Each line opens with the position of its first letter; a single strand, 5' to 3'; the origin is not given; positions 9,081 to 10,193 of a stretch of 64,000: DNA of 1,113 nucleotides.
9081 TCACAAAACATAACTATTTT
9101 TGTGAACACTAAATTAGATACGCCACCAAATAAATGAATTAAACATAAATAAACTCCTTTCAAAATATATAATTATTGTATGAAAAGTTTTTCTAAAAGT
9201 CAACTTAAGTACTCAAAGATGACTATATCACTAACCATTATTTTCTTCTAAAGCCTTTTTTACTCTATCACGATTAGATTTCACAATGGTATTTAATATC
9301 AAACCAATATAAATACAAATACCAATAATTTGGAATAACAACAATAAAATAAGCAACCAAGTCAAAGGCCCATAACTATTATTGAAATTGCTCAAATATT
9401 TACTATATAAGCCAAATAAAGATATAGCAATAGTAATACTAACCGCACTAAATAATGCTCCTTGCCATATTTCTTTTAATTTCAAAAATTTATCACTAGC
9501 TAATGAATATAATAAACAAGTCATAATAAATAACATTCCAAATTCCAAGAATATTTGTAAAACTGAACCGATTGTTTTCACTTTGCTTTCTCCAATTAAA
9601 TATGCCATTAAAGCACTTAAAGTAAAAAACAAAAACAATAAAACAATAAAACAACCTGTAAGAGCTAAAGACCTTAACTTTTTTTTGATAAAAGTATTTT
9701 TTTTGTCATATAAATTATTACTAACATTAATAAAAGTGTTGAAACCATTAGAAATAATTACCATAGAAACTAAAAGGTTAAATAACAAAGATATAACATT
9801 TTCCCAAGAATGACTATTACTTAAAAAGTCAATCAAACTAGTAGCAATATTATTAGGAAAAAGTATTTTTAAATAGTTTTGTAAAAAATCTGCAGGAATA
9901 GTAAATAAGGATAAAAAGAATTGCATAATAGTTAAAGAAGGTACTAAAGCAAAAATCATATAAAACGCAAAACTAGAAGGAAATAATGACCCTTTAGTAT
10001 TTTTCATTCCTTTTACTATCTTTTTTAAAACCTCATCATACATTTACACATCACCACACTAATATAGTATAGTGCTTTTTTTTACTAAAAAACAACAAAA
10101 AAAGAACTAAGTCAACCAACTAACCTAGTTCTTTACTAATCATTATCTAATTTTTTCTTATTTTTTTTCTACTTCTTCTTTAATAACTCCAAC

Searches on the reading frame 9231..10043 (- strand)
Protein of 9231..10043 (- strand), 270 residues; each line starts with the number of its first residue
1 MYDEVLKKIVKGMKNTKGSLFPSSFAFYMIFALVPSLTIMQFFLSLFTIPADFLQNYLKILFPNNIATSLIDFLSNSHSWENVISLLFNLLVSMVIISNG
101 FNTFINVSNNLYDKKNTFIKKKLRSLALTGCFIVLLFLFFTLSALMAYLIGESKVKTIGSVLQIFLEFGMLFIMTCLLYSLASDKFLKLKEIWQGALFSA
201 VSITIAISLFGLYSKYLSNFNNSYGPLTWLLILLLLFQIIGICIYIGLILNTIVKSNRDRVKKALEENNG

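Call 66: search_protein_families(library=pfam, proteins=[window:9231-10043:-], max_evalue=0.001)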
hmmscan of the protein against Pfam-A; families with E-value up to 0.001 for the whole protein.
window:9231-10043:- (270 aa): 1 family
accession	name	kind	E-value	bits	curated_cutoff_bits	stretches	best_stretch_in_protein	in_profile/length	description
PF03631.20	Virul_fac_BrkB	-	8.5e-31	108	33.7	1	17-255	4-256/259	Virulence factor BrkB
